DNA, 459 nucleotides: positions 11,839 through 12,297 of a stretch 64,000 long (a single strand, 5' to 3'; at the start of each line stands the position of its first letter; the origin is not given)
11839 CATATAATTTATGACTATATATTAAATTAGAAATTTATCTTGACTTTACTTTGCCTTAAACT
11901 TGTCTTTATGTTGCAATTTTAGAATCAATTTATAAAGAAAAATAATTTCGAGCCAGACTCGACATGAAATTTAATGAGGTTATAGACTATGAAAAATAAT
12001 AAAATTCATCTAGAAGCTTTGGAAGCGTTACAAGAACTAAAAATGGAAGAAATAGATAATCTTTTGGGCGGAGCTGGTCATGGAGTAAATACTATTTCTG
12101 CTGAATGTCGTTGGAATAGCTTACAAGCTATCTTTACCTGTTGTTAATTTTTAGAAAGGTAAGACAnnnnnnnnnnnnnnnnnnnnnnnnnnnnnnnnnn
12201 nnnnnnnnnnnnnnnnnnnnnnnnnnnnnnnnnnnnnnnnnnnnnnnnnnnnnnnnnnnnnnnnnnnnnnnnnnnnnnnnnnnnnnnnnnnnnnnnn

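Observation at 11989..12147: Divergent third precursor (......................) directly upstream of lanM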

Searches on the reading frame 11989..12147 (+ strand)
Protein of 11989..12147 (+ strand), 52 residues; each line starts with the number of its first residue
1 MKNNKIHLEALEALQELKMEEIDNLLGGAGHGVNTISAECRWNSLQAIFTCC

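Call 8: search_protein_families(library=pfam, proteins=[window:11989-12147:+], max_evalue=0.01)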
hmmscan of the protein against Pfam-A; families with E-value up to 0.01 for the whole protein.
window:11989-12147:+ (52 aa): 1 family
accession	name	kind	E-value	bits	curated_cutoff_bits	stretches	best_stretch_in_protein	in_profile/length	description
PF04604.19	L_biotic_typeA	-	4.2e-24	84.6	21.7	1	1-52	1-50/50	Type-A lantibiotic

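Call 17: find_homologous_proteins(query=window:11989-12144:+, max_evalue=0.001)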
Query seq(52 aa) (52 aa): 17 proteins with E <= 0.001 among 18 candidates.
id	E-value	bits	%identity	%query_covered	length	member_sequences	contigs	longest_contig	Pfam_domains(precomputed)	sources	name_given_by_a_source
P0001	1.6e-27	111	100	100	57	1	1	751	PF04604.20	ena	-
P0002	4.0e-27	109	98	100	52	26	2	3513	PF04604.20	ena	-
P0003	1.1e-25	105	94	100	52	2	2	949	PF04604.20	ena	-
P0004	4.2e-21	91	84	96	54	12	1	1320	PF04604.20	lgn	-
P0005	6.2e-21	90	83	92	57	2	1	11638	PF04604.20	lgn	-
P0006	4.5e-18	81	79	92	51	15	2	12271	PF04604.20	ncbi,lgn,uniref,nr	ncbi:lacticin 481 family lantibiotic [Streptococcus pyogenes]|uniref:lacticin 481 family lantibiotic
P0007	7.9e-18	80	73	98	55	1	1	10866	PF04604.20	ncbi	ncbi:lacticin 481 family lantibiotic [Streptococcus sp. 10F2]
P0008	2.0e-17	79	72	96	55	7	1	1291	PF04604.20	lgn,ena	-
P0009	2.0e-17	79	70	100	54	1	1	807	PF04604.20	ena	-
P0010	7.3e-17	77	69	98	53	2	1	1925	PF04604.20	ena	-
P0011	7.5e-16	74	73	92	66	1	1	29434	PF04604.20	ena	-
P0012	4.8e-15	72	69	96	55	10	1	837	PF04604.20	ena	-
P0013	1.0e-14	71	67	96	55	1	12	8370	PF04604.20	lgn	-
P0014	7.5e-14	68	68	94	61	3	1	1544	PF04604.20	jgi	-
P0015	1.9e-13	67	70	83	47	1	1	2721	PF04604.20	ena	-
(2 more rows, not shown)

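Call 34: find_related_loci(query=A2, collection=genome_contigs, flank=6000)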
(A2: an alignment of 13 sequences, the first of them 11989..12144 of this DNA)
Query A2 (52 aa) in genome_contigs; peptide patterns used: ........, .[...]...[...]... (x = any residue, [..] = any of these).
28 stretches matched a pattern; 8 encode a relative of the query (tblastn E <= 1e-3); 8 distinct loci.
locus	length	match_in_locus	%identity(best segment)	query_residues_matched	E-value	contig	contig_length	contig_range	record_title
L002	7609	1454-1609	100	1-52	4e-32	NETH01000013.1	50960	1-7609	Streptococcus gallolyticus strain BI02 scaffold13, whole genome shotgun sequence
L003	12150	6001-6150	84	3-52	8e-26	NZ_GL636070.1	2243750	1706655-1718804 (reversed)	Streptococcus agalactiae ATCC 13813 SCAFFOLD1, whole genome shotgun sequence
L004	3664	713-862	84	3-52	8e-26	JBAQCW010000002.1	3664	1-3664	MAG: Candidatus Nanogingivalis sp. isolate MFD10548_ilm_asm_bin38 k127_101013, whole genome shotgun sequence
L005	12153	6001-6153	69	3-52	9e-20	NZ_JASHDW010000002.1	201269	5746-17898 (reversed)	Streptococcus mitis strain OMI797 OMI797_00002, whole genome shotgun sequence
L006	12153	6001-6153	69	3-52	9e-20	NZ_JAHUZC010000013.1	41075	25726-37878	Streptococcus vulneris strain DM3B3 NODE_13_length_41075_cov_310.371262, whole genome shotgun sequence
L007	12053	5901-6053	69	3-52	9e-20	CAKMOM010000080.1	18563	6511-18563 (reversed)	MAG TPA_asm: uncultured Streptococcus sp. isolate ERR3827222_bin.1_metaWRAP_v1.1_MAG genome assembly, contig: ERZ4768407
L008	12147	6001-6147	65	4-51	8e-17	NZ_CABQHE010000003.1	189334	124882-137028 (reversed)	MAG: uncultured Streptococcus sp. isolate MGYG-HGUT-00580, whole genome shotgun sequence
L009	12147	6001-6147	65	4-51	8e-17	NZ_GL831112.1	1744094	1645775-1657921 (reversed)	Streptococcus vestibularis ATCC 49124 SCAFFOLD1, whole genome shotgun sequence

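Call 40: find_encoding_contigs(protein=P0010, flank=8000, max_places=3)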
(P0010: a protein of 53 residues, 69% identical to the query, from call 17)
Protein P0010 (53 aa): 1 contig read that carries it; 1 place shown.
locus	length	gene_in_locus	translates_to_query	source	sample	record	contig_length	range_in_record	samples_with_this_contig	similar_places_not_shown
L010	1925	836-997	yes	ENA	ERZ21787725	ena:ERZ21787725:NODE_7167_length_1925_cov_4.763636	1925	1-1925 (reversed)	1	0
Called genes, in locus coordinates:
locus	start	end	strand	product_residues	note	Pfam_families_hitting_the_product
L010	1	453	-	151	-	?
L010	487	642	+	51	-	PF04604:L_biotic_typeA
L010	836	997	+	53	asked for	PF04604:L_biotic_typeA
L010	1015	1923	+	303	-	?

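Call 41: find_encoding_contigs(protein=P0015, flank=8000, max_places=3)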
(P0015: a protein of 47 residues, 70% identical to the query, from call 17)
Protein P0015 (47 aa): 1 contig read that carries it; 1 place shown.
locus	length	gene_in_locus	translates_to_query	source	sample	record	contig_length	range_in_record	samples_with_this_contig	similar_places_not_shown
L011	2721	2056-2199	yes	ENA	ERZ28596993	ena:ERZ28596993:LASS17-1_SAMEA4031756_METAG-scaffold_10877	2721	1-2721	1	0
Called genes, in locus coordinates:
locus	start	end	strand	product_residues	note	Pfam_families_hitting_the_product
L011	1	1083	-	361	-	?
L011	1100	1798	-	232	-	PF00072:Response_reg, PF00486:Trans_reg_C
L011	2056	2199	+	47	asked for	PF04604:L_biotic_typeA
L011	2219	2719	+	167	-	?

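Call 42: find_encoding_contigs(protein=P0006, flank=8000, max_places=3)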
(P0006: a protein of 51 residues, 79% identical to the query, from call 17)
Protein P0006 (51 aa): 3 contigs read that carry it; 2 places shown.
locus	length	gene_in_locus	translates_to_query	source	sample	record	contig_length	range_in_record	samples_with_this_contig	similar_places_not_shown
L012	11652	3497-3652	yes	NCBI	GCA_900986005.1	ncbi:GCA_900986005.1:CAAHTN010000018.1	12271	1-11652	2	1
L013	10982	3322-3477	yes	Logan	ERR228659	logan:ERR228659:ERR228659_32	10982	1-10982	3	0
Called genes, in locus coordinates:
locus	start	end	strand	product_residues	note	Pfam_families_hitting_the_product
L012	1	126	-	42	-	PF01527:HTH_Tnp_1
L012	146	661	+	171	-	PF11083:Relaxase_C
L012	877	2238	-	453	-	PF00512:HisKA, PF02518:HATPase_c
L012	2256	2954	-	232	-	PF00072:Response_reg, PF00486:Trans_reg_C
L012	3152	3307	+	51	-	PF04604:L_biotic_typeA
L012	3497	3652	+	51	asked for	PF04604:L_biotic_typeA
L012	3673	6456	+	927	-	PF13575:DUF4135, PF05147:LANC_like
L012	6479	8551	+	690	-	PF03412:Peptidase_C39, PF00664:ABC_membrane, PF00005:ABC_tran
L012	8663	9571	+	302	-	PF00005:ABC_tran, PF13304:AAA_21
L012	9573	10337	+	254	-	-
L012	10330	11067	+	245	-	PF12730:ABC2_membrane_4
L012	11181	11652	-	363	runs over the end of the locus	PF01527:HTH_Tnp_1 (weak), PF13384:HTH_23 (faint), PF13518:HTH_28 (faint), PF13276:HTH_21, PF00665:rve, PF13683:rve_3, PF13333:rve_2 (weak)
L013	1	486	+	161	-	?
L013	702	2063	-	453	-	PF00512:HisKA, PF02518:HATPase_c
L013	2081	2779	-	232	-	PF00072:Response_reg, PF00486:Trans_reg_C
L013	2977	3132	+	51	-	PF04604:L_biotic_typeA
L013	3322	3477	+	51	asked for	PF04604:L_biotic_typeA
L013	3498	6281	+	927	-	PF13575:DUF4135, PF05147:LANC_like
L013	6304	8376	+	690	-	PF03412:Peptidase_C39, PF00664:ABC_membrane, PF00005:ABC_tran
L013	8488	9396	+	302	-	PF00005:ABC_tran, PF13304:AAA_21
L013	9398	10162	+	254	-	-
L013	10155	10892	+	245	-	PF12730:ABC2_membrane_4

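Call 53: search_protein_families(library=ncbifam, proteins=[window:11989-12147:+], max_evalue=0.001)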
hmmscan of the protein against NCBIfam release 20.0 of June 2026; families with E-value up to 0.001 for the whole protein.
window:11989-12147:+ (52 aa): 1 family
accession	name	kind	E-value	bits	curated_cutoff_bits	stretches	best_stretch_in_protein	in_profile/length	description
NF040664.1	HEC_x9_TCC_lant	equivalog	2.1e-14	53.4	46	1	15-52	1-39/39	lacticin 481 family lantibiotic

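Call 69: find_encoding_contigs(protein=P0002, flank=8000, max_places=4)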
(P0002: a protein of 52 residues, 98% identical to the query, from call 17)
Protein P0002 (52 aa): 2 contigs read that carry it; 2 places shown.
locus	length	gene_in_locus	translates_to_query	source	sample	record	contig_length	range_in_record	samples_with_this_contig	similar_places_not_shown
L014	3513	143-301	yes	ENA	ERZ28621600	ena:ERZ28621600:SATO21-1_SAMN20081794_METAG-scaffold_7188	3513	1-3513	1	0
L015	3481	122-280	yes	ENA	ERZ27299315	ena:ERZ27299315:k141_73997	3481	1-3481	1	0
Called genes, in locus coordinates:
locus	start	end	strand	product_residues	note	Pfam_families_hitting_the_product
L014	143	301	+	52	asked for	PF04604:L_biotic_typeA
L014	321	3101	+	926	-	PF13575:DUF4135, PF05147:LANC_like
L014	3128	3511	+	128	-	?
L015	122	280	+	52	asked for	PF04604:L_biotic_typeA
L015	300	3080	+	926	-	PF13575:DUF4135, PF05147:LANC_like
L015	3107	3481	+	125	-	?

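Call 70: find_encoding_contigs(protein=P0007, flank=8000, max_places=2)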
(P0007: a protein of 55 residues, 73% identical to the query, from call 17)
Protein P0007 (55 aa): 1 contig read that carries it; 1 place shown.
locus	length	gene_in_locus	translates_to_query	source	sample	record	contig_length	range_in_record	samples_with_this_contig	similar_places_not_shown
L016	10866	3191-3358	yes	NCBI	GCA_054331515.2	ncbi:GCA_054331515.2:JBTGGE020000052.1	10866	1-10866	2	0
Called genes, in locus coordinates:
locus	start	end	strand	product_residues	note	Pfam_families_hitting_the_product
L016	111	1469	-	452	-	PF00512:HisKA, PF02518:HATPase_c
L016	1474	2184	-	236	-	PF00072:Response_reg, PF00486:Trans_reg_C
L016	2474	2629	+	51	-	PF04604:L_biotic_typeA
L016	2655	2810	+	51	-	PF04604:L_biotic_typeA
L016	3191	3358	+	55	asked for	PF04604:L_biotic_typeA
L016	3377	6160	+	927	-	PF13575:DUF4135, PF05147:LANC_like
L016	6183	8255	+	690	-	PF03412:Peptidase_C39, PF00664:ABC_membrane, PF00005:ABC_tran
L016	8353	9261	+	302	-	PF00005:ABC_tran, PF13304:AAA_21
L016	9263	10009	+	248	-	PF12730:ABC2_membrane_4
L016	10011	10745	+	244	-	PF12730:ABC2_membrane_4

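Call 71: find_encoding_contigs(protein=P0013, flank=8000, max_places=2)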
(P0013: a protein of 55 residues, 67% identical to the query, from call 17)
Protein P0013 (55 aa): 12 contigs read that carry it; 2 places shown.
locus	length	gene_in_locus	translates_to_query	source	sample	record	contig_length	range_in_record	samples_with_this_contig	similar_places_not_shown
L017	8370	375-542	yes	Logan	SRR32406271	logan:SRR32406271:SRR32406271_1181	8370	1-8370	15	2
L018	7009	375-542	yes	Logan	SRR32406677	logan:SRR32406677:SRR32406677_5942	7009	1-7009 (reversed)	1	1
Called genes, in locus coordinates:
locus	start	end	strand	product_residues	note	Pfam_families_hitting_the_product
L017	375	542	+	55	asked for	PF04604:L_biotic_typeA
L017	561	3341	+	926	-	PF13575:DUF4135, PF05147:LANC_like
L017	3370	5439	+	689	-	PF03412:Peptidase_C39, PF00664:ABC_membrane, PF00005:ABC_tran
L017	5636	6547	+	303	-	PF00005:ABC_tran, PF13304:AAA_21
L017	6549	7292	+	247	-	PF12730:ABC2_membrane_4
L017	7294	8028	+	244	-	PF12730:ABC2_membrane_4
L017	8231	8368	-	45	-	?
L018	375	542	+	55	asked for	PF04604:L_biotic_typeA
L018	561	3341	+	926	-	PF13575:DUF4135, PF05147:LANC_like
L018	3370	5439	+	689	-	PF03412:Peptidase_C39, PF00664:ABC_membrane, PF00005:ABC_tran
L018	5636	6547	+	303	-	PF00005:ABC_tran, PF13304:AAA_21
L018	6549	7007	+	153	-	?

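Call 75: list_cluster_members(proteins=[window:11989-12144:+])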
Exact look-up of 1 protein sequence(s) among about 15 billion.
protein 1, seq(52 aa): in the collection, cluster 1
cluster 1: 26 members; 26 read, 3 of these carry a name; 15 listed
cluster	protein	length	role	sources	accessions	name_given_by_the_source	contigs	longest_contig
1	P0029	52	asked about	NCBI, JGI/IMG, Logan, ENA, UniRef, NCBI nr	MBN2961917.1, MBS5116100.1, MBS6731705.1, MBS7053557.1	hypothetical protein BSR19_11345 (plasmid) [Streptococcus salivarius] | mcdA1 | Lantibiotic n=2 Tax=Streptococcus TaxID=1301 RepID=H6VLK5_STRSL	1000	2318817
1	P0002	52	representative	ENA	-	-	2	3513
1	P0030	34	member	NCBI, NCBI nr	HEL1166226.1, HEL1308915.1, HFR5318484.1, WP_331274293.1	TPA: type A2 lantipeptide [Streptococcus equi subsp. zooepidemicus] | type A2 lantipeptide [Streptococcus equi subsp. zooepidemicus]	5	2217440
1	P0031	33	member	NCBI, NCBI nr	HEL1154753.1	TPA: type A2 lantipeptide, partial [Streptococcus equi subsp. zooepidemicus] | type A2 lantipeptide [Streptococcus equi subsp. zooepidemicus]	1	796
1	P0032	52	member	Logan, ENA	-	-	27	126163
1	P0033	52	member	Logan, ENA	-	-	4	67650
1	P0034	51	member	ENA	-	-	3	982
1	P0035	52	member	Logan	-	-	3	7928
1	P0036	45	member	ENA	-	-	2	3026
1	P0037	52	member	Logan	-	-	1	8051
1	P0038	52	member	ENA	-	-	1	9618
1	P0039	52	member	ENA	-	-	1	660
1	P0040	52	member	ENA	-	-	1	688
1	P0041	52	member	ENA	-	-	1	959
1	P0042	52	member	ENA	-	-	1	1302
